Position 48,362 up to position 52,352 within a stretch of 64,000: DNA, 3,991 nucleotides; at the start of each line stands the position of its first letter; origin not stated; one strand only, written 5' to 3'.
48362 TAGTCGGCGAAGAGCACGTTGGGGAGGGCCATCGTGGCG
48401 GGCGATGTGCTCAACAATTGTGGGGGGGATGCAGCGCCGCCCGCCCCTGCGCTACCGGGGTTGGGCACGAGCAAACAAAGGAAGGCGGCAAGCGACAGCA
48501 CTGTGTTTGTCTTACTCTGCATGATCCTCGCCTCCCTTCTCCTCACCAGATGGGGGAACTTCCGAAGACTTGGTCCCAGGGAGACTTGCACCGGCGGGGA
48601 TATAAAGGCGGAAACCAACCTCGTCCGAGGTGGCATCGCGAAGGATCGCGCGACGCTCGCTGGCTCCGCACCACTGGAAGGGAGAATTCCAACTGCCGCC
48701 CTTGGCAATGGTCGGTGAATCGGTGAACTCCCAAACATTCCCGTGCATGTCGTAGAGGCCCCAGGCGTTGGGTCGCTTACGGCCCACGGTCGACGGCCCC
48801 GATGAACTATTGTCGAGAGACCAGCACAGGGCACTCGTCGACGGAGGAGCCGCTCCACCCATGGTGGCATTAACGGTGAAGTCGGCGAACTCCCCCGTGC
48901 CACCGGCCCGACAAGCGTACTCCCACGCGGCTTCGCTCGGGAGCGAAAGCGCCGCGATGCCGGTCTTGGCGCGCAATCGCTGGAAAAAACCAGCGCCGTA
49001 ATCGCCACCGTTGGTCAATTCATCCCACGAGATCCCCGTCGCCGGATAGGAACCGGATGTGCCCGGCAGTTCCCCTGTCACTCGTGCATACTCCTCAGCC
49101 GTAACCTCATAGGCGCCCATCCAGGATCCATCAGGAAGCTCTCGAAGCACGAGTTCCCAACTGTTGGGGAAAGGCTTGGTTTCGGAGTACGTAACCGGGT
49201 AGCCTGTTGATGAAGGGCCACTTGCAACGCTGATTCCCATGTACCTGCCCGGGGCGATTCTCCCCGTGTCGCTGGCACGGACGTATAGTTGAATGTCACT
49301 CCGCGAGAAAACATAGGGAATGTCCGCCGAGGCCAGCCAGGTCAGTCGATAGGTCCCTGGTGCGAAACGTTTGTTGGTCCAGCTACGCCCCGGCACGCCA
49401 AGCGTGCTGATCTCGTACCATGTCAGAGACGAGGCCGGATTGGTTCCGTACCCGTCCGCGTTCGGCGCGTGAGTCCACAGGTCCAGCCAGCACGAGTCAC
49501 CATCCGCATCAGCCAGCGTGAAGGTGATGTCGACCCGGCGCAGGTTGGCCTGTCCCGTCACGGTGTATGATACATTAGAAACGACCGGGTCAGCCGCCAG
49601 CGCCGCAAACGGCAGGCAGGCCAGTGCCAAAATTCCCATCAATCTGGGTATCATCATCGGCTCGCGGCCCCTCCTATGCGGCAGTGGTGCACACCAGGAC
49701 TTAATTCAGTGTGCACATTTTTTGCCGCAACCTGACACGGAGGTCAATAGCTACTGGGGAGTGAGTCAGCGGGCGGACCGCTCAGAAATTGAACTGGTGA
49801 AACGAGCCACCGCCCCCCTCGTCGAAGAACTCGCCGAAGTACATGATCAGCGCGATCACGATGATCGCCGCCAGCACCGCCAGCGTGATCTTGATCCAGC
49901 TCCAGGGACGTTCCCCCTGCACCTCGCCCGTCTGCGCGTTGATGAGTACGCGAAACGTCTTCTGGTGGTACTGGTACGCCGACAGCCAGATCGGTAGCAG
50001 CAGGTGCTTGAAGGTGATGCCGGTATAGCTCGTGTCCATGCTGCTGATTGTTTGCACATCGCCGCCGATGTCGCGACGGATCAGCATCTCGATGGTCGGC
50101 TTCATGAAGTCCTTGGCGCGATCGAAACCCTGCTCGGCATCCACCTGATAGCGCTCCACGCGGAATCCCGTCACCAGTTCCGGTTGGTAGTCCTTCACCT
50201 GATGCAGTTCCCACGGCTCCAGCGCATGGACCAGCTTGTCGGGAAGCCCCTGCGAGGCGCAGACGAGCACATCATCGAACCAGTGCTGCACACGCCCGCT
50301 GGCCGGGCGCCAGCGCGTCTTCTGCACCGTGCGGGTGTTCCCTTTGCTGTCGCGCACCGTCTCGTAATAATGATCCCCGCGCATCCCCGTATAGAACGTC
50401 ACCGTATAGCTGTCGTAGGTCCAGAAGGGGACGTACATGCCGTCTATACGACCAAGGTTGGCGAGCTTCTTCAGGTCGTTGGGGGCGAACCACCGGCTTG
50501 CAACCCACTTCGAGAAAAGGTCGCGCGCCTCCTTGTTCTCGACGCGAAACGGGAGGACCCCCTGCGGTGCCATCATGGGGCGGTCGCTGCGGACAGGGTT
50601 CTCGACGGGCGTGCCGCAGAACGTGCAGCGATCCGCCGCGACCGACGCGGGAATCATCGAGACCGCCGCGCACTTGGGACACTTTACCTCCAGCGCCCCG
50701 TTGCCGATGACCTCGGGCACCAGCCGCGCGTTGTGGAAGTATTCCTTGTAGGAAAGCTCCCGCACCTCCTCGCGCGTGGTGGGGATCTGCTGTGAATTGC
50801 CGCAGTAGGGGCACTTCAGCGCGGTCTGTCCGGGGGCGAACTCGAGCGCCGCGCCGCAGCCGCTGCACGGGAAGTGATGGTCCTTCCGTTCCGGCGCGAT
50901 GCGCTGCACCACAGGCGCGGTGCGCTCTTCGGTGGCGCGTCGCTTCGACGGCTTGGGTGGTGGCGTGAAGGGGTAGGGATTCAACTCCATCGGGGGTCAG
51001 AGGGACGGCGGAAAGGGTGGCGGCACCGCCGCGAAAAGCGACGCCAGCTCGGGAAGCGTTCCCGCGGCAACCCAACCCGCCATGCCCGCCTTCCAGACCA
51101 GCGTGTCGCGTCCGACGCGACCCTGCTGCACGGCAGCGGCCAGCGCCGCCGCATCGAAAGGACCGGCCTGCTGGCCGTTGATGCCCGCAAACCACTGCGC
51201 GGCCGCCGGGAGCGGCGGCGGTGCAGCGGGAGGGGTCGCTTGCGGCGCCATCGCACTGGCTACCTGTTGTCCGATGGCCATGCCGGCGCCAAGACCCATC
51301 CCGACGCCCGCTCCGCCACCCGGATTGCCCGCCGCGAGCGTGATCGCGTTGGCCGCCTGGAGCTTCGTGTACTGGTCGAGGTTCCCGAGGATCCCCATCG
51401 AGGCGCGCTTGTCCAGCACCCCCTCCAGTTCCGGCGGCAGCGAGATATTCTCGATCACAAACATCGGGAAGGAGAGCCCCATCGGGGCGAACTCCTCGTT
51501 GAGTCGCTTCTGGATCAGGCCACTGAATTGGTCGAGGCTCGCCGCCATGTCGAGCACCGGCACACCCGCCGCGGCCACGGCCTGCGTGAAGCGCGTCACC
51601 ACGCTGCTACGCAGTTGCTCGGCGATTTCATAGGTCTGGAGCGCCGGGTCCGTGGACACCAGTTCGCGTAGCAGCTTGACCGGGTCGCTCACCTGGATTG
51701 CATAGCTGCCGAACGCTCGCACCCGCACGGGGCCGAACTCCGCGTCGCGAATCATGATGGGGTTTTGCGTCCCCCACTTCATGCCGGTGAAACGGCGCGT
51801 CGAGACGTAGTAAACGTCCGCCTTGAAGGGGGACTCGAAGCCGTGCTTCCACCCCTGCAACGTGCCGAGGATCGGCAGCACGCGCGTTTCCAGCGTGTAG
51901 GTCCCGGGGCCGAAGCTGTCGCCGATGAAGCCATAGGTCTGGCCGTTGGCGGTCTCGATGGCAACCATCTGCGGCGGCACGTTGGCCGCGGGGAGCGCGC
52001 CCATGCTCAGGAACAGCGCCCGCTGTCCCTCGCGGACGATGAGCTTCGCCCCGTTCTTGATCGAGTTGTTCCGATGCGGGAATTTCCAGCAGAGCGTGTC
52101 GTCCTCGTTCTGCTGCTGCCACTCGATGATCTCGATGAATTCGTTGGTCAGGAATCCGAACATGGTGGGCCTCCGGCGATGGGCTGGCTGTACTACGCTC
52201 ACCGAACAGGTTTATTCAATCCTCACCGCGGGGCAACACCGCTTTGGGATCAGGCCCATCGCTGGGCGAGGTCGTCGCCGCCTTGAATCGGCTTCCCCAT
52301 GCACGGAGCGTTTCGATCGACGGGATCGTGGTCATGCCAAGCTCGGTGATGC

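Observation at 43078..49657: Operon of a secreted FGE/SUMF1-like protein and an about 1815-aa secreted giant with about 60 Ca-binding DxDxDG repeats, Ig-like domains and a C-terminal legumain-like (C13) caspase-fold peptidase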

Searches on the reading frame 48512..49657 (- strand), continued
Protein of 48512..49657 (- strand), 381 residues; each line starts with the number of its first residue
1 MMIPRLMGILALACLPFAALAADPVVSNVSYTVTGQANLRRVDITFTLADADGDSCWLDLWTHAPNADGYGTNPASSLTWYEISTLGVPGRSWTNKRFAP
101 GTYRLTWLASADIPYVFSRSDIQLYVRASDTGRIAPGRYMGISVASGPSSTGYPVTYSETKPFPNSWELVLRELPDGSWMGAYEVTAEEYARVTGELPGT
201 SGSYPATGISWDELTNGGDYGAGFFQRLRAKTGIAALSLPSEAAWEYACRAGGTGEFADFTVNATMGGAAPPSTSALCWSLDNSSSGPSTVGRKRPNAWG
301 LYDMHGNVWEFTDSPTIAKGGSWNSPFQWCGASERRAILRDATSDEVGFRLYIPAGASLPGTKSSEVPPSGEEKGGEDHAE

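Call 48: search_solved_structures(query=A5, max_evalue=0.01, show_alignments=5)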
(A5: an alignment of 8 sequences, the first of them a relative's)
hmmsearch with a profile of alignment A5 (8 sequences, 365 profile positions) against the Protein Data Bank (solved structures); distinct sequences matched with E-value up to 0.01: 24.
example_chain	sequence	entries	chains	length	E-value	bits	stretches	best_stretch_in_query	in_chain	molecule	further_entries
2y3c_A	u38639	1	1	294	8e-37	130.4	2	238-359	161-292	TREPONEMA DENTICOLA VARIABLE PROTEIN 1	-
9myj_B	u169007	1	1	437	2.2e-22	82.9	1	200-358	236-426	Lipoprotein, putative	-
9p6h_B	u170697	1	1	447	2.4e-22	82.8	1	200-358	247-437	Lipoprotein, putative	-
9mzu_A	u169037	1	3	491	2.8e-22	82.6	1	200-358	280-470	PorK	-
9ots_A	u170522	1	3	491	2.8e-22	82.6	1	200-358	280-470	Por secretion system protein porK/gldK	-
31dc_A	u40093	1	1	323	2e-19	73.2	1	197-359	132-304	Formylglycine-generating enzyme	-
2aft_X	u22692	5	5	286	2.1e-19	73.1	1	197-359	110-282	Sulfatase modifying factor 1 | Sulfatase-modifying factor 1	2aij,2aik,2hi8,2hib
5hha_A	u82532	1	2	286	2.3e-19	73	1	195-358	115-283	PvdO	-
5ssx_A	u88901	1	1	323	1.4e-18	70.4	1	197-359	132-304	Formylglycine-generating enzyme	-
8aru_A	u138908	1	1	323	1.6e-18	70.2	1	197-359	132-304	Formylglycine-generating enzyme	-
1y1e_X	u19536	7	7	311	2e-18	69.9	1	197-359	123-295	C-alpha-formyglycine-generating enzyme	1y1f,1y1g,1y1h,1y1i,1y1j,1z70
5ssy_A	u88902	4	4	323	2.3e-18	69.7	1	197-359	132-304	Formylglycine-generating enzyme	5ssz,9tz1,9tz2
2aii_X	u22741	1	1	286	2.7e-18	69.5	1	197-359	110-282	Sulfatase modifying factor 1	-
6muj_A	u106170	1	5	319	1.4e-17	67.1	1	197-359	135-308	Formylglycine-generating enzyme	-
2q17_A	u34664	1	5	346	1.8e-17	66.8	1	197-359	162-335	formylglycine generating enzyme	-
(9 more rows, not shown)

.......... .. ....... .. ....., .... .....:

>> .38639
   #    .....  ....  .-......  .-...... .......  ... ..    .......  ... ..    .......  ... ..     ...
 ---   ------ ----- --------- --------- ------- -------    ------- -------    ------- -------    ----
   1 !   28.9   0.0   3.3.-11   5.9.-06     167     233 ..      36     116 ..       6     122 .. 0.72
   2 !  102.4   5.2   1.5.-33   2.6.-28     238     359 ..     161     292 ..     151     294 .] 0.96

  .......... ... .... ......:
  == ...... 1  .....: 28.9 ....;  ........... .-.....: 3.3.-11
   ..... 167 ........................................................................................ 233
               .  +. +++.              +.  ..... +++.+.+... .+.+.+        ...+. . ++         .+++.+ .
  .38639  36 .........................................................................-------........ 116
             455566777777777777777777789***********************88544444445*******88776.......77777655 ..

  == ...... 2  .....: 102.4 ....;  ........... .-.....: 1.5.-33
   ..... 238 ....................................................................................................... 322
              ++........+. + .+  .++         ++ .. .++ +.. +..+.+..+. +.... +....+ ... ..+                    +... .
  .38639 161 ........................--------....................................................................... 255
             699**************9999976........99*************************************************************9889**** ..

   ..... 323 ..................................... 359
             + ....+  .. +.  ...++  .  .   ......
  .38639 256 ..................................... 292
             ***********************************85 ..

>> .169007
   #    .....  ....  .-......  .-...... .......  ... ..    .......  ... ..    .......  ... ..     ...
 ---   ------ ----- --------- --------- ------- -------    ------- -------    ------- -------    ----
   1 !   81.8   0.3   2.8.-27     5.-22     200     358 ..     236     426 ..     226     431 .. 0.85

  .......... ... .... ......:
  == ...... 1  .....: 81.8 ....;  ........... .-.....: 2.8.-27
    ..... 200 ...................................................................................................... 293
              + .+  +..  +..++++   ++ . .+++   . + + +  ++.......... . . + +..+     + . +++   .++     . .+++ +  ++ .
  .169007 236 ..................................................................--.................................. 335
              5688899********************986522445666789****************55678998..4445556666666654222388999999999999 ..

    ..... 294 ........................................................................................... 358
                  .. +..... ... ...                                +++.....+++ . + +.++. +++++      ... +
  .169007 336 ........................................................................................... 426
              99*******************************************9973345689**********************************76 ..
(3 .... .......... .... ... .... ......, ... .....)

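Call 70: find_encoding_contigs(protein=P0013, flank=5000, max_places=3)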
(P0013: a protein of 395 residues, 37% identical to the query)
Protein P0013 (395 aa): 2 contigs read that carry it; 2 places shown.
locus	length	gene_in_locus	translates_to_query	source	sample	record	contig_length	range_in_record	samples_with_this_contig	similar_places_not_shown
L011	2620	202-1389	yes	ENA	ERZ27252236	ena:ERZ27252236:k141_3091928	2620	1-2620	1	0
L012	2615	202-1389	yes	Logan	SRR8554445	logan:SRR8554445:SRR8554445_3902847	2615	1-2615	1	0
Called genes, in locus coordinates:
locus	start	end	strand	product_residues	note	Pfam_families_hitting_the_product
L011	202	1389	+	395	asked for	PF03781:FGE-sulfatase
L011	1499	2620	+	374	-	?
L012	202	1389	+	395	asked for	PF03781:FGE-sulfatase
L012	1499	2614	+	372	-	?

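Call 71: find_encoding_contigs(protein=P0012, flank=5000, max_places=3)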
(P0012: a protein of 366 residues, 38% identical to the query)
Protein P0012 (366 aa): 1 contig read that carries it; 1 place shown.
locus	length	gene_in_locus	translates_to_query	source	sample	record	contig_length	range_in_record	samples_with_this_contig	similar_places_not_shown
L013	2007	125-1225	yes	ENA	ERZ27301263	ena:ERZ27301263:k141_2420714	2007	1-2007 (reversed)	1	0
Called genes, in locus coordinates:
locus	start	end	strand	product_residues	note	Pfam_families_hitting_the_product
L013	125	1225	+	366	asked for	PF03781:FGE-sulfatase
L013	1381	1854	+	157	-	PF00570:HRDC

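Call 72: find_encoding_contigs(protein=P0011, flank=5000, max_places=3)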
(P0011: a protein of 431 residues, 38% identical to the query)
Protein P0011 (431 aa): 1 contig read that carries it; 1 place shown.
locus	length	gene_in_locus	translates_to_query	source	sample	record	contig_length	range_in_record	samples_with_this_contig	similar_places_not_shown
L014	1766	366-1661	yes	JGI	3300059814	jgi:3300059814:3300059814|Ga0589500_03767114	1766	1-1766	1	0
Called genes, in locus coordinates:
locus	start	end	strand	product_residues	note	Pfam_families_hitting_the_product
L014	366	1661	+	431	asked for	PF03781:FGE-sulfatase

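Call 75: find_related_loci(query=A8, collection=metagenome_contigs, flank=10000)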
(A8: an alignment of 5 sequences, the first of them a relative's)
Query A8 (381 aa) in metagenome_contigs; peptide patterns used: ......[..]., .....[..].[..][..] (x = any residue, [..] = any of these).
600 stretches matched a pattern (row limit reached: there are more); 579 encode a relative of the query (tblastn E <= 1e-3); the best 80 are kept; 80 distinct loci.
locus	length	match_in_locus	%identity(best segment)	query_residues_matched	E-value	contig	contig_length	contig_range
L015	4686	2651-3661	31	41-351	6e-28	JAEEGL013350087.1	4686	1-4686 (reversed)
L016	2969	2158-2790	32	174-366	1e-24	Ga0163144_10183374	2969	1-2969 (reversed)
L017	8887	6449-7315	29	136-353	2e-24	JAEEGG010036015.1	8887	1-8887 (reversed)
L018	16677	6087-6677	34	174-356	4e-24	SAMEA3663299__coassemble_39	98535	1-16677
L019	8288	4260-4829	33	179-353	1e-23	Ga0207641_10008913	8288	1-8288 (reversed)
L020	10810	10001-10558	33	179-358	2e-23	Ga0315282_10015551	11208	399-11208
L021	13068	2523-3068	32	179-351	2e-23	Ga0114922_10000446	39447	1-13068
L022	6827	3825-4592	31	142-351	3e-23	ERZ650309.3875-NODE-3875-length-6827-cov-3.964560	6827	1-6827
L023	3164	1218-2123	28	134-381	3e-23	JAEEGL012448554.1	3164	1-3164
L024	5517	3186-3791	32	179-367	7e-23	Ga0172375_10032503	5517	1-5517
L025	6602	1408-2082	28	133-367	1e-22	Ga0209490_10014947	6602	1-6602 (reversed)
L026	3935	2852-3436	32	177-353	2e-22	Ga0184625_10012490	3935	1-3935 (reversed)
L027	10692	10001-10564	33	179-355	4e-22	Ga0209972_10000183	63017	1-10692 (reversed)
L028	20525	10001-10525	35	174-335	5e-22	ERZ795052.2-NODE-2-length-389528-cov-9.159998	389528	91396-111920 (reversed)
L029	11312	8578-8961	38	179-334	6e-22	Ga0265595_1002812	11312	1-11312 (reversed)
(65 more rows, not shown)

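Call 87: search_protein_families(library=padloc, proteins=[window:48512-49657:-], max_evalue=0.001)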
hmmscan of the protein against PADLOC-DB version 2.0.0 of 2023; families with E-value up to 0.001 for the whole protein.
window:48512-49657:- (381 aa): 0 families

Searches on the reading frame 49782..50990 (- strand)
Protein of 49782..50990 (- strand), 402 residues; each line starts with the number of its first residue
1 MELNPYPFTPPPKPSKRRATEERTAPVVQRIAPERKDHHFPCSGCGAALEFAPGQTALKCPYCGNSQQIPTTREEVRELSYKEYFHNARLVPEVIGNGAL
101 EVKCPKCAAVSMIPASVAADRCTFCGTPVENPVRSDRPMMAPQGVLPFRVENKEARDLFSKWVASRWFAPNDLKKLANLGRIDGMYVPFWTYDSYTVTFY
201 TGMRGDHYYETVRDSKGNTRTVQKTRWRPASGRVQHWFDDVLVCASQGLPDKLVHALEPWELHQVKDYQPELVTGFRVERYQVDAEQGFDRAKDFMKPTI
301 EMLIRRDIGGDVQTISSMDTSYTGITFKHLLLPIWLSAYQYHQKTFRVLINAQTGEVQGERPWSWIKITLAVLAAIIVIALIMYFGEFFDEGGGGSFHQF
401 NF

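Call 17: search_protein_families(library=pfam, proteins=[window:49782-50990:-], max_evalue=0.001)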
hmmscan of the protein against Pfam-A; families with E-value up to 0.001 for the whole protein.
window:49782-50990:- (402 aa): 2 families
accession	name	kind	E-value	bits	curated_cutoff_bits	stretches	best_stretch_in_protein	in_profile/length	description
PF23547.1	Zn_ribbon_FGT1_1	-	4.1e-06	26.7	27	1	40-70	3-33/35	FORGETTER1 first zinc ribbon domain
PF09297.16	Zn_ribbon_NUD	-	0.00029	20.9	24.8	1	42-66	6-30/32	NADH pyrophosphatase zinc ribbon domain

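Call 87: search_protein_families(library=padloc, proteins=[window:49782-50990:-], max_evalue=0.001)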
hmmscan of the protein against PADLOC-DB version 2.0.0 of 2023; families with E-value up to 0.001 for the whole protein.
window:49782-50990:- (402 aa): 1 family
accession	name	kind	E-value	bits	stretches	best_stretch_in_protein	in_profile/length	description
PDLC05059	PDC-S64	-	0.00027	18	0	91-131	189-229/339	-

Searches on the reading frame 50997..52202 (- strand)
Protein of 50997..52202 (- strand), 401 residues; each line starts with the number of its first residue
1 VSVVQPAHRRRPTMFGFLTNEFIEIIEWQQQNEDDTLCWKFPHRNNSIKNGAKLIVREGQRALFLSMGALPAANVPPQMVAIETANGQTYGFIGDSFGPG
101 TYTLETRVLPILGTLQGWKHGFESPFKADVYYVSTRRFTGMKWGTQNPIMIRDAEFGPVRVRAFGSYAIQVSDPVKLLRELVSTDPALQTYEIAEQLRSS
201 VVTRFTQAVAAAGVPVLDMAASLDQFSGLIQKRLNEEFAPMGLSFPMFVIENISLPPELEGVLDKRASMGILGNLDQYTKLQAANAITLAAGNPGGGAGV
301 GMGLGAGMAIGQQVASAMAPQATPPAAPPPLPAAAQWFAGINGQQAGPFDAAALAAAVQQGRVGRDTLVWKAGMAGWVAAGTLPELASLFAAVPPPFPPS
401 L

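Call 17: search_protein_families(library=pfam, proteins=[window:50997-52202:-], max_evalue=0.001)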
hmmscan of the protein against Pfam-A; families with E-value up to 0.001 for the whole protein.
window:50997-52202:- (401 aa): 3 families
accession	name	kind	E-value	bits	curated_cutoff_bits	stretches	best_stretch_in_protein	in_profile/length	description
PF13421.11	Band_7_1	-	5.4e-82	274.9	24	2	91-271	31-211/211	SPFH domain-Band 7 family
PF14237.11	GYF_2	-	4.8e-19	68.3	25.8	1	337-386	1-50/50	GYF domain 2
PF01145.31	Band_7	-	4.6e-08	33.8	23.6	1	120-267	23-159/176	SPFH domain / Band 7 family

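Call 87: search_protein_families(library=padloc, proteins=[window:50997-52202:-], max_evalue=0.001)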
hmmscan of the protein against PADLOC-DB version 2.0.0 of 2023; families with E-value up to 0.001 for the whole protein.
window:50997-52202:- (401 aa): 0 families
